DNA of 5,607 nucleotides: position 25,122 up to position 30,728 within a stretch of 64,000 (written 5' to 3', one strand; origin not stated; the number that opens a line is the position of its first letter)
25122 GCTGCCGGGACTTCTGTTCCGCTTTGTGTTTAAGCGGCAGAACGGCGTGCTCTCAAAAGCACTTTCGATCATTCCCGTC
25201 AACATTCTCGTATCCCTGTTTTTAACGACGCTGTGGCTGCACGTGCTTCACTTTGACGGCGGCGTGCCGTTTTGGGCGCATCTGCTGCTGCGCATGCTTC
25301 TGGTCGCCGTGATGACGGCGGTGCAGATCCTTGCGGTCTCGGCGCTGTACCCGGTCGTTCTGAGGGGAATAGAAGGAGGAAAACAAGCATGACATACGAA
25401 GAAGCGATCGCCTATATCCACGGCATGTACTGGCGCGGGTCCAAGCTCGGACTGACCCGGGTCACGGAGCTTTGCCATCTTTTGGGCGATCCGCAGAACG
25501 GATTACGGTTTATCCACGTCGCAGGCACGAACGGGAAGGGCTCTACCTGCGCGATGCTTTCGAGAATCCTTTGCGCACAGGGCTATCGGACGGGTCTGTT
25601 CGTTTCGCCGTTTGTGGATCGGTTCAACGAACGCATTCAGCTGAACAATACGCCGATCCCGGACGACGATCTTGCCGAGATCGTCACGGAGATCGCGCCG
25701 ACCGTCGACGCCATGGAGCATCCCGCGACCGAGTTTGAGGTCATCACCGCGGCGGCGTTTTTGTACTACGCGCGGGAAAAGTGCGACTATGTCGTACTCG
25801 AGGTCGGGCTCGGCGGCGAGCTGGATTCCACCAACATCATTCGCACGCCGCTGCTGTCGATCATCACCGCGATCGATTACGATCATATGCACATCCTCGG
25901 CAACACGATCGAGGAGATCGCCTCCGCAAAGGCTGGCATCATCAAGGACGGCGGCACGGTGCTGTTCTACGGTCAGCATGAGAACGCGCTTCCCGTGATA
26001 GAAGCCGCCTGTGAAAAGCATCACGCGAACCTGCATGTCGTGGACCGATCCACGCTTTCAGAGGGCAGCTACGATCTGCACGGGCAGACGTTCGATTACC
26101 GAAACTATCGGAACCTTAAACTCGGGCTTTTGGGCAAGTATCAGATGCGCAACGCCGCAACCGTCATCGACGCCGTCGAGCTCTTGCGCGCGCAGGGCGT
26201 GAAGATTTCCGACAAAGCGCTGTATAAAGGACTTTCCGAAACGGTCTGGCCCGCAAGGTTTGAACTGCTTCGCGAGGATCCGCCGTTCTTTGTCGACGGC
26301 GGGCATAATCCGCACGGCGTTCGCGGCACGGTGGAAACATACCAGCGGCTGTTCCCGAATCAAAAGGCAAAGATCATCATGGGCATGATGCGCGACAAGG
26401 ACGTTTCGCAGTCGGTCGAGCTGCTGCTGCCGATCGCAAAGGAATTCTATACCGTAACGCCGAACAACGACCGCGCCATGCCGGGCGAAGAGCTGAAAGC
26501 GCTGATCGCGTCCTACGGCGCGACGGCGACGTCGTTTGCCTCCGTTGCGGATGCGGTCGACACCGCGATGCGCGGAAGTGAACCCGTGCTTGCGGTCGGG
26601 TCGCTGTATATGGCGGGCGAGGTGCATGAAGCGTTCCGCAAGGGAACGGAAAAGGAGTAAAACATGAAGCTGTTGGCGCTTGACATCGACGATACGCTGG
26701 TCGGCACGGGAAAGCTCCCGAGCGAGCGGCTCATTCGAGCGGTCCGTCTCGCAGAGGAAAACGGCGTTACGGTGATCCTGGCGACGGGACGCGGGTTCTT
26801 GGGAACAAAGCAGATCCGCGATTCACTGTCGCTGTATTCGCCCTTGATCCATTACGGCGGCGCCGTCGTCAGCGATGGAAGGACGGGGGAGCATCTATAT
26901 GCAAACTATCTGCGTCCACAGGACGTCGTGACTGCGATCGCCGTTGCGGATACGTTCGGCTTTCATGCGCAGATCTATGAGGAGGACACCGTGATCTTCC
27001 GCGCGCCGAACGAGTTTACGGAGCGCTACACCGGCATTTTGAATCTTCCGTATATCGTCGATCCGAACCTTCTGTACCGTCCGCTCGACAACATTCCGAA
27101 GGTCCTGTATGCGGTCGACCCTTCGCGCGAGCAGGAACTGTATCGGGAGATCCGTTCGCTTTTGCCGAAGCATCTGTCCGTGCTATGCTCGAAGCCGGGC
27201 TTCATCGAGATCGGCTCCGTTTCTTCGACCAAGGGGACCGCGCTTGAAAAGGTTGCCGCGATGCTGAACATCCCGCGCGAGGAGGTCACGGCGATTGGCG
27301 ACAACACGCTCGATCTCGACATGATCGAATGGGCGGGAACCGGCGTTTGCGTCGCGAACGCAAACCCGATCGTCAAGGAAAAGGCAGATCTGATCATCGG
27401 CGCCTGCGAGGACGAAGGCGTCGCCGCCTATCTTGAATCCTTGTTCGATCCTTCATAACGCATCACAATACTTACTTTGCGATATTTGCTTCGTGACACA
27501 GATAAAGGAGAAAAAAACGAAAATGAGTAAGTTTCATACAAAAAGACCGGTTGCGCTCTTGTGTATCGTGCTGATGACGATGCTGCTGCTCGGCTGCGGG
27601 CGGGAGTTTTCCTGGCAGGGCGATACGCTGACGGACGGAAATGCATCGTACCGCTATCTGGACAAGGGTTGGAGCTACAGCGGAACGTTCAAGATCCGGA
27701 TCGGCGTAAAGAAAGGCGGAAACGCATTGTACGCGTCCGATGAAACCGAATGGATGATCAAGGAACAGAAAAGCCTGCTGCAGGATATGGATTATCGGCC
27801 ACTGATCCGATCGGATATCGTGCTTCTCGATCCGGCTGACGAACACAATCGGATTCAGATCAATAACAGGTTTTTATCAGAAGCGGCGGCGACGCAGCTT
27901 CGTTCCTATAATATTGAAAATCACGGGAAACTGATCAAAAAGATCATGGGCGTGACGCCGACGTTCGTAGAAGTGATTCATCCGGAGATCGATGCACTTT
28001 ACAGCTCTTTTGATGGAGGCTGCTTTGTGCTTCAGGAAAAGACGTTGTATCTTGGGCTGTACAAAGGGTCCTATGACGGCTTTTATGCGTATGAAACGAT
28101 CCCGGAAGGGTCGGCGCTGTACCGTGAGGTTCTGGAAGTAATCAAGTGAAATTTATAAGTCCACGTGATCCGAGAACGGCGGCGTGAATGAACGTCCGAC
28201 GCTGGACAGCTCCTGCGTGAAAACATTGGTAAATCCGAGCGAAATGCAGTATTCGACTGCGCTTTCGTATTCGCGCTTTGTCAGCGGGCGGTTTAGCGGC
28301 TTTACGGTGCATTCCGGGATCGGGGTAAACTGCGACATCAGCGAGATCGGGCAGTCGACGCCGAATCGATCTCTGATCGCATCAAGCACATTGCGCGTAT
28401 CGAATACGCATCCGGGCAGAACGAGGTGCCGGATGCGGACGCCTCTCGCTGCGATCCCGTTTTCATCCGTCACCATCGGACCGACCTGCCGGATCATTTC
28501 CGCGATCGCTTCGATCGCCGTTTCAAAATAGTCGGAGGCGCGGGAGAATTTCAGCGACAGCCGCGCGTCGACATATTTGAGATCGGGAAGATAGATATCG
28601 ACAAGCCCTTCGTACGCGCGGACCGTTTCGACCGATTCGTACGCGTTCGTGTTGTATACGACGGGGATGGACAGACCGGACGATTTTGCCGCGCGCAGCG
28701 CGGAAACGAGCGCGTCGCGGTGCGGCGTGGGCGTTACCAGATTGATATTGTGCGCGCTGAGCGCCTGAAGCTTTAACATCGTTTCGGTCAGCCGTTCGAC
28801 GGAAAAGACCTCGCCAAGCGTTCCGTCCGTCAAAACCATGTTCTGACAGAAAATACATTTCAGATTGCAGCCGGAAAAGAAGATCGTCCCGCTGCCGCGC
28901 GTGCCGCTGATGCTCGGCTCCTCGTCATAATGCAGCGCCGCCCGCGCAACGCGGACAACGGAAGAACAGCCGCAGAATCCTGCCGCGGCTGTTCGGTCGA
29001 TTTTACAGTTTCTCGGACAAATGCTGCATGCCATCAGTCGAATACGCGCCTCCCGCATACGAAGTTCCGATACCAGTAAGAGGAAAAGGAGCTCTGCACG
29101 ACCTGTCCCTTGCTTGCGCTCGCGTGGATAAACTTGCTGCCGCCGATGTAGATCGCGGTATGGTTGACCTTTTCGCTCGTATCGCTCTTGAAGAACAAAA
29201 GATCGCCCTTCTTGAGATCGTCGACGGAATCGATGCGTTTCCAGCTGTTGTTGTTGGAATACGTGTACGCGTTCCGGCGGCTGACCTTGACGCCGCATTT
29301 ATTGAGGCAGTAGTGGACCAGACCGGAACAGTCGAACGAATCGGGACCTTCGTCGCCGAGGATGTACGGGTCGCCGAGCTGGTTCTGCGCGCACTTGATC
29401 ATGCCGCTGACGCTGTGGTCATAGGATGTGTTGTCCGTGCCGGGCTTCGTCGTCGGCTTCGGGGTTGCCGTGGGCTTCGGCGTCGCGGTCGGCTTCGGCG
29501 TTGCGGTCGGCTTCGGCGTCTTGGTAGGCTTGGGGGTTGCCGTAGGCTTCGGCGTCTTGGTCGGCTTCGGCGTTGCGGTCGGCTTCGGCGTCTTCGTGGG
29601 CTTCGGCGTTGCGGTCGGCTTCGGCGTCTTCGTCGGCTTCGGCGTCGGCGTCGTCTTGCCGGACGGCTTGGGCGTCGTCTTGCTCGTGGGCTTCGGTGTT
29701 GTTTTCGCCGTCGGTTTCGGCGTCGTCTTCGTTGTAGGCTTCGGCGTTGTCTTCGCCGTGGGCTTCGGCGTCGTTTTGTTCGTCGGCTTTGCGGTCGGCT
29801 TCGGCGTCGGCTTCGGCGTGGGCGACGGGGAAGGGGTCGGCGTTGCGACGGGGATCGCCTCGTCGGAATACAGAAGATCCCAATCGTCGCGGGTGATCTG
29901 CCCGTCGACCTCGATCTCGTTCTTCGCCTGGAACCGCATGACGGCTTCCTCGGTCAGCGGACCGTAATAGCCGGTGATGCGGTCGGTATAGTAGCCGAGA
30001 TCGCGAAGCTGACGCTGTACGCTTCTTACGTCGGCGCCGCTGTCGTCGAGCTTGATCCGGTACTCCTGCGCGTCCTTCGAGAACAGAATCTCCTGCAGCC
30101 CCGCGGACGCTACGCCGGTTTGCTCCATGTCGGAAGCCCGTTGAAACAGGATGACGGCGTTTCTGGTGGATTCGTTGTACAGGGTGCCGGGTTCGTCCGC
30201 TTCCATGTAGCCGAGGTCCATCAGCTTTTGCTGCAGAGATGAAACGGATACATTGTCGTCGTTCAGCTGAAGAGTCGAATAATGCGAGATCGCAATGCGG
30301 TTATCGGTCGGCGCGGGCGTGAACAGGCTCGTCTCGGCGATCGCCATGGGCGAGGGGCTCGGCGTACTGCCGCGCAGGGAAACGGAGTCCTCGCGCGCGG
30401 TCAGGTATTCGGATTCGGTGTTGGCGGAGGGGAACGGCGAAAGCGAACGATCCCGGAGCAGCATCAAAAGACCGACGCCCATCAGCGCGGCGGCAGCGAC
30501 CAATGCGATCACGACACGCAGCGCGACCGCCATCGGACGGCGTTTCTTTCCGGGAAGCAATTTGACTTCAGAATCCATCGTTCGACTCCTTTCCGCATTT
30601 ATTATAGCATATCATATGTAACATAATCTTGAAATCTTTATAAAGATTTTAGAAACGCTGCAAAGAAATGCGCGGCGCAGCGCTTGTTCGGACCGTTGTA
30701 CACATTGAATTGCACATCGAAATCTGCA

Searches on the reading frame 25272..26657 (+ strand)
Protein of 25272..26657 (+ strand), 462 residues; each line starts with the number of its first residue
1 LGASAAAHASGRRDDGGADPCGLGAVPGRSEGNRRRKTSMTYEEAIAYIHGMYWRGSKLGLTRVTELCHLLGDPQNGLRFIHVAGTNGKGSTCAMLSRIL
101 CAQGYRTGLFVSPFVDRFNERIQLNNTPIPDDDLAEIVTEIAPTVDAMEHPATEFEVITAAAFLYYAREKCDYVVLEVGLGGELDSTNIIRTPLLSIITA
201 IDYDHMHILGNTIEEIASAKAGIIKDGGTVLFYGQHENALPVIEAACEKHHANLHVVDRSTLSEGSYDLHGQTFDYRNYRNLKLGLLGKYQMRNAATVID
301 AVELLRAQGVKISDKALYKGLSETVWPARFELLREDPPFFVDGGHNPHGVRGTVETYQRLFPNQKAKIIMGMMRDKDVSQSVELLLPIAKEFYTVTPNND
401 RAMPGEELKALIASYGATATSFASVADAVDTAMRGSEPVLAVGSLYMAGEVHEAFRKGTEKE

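Call 34: search_protein_families(library=pfam, proteins=[window:25272-26657:+], max_evalue=0.001)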
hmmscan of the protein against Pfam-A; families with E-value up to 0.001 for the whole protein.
window:25272-26657:+ (462 aa): 2 families
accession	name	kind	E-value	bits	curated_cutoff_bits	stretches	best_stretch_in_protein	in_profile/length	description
PF02875.26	Mur_ligase_C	-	6.7e-16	59.7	28.4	1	329-438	2-117/127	Mur ligase, glutamate ligase domain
PF08245.18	Mur_ligase_M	-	3e-13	50.6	24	1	83-299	1-197/200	Mur ligase middle domain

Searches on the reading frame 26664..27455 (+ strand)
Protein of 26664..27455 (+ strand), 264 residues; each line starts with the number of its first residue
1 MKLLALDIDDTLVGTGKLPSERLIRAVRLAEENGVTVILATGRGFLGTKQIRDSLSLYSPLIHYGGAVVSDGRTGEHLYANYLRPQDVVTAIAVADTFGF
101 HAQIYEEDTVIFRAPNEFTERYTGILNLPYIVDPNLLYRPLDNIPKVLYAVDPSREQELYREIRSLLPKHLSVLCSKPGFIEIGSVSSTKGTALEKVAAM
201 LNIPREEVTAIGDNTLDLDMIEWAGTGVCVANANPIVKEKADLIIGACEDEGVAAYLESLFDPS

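Call 35: search_protein_families(library=pfam, proteins=[window:26664-27455:+], max_evalue=0.001)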
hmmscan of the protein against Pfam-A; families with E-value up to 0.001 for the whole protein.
window:26664-27455:+ (264 aa): 3 families
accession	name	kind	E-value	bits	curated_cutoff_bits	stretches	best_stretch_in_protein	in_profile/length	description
PF08282.18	Hydrolase_3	-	6.8e-51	173.9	20.9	1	4-257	1-255/255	haloacid dehalogenase-like hydrolase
PF05116.19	S6PP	-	3.1e-13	50.3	20.3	2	146-236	119-212/247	Sucrose-6F-phosphate phosphohydrolase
PF00702.32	Hydrolase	-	2e-05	25.5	26.4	0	186-225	152-191/191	haloacid dehalogenase-like hydrolase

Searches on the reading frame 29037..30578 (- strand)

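Call 35: search_protein_families(library=pfam, proteins=[window:29037-30578:-], max_evalue=0.001)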
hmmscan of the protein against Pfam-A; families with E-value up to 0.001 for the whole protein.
window:29037-30578:- (514 aa): 4 families
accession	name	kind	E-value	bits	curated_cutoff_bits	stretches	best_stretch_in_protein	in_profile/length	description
PF01471.23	PG_binding_1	-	3.9e-27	94.6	23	2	180-234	1-55/57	Putative peptidoglycan binding domain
PF00877.26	NLPC_P60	-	1.1e-21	77.2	23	1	402-511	1-105/105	NlpC/P60 family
PF05382.19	Amidase_5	-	1.7e-05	25.2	21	1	410-494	24-114/142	Bacteriophage peptidoglycan hydrolase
PF08823.16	PG_binding_2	-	6.9e-05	23.5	21.1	0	183-223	17-57/74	Putative peptidoglycan binding domain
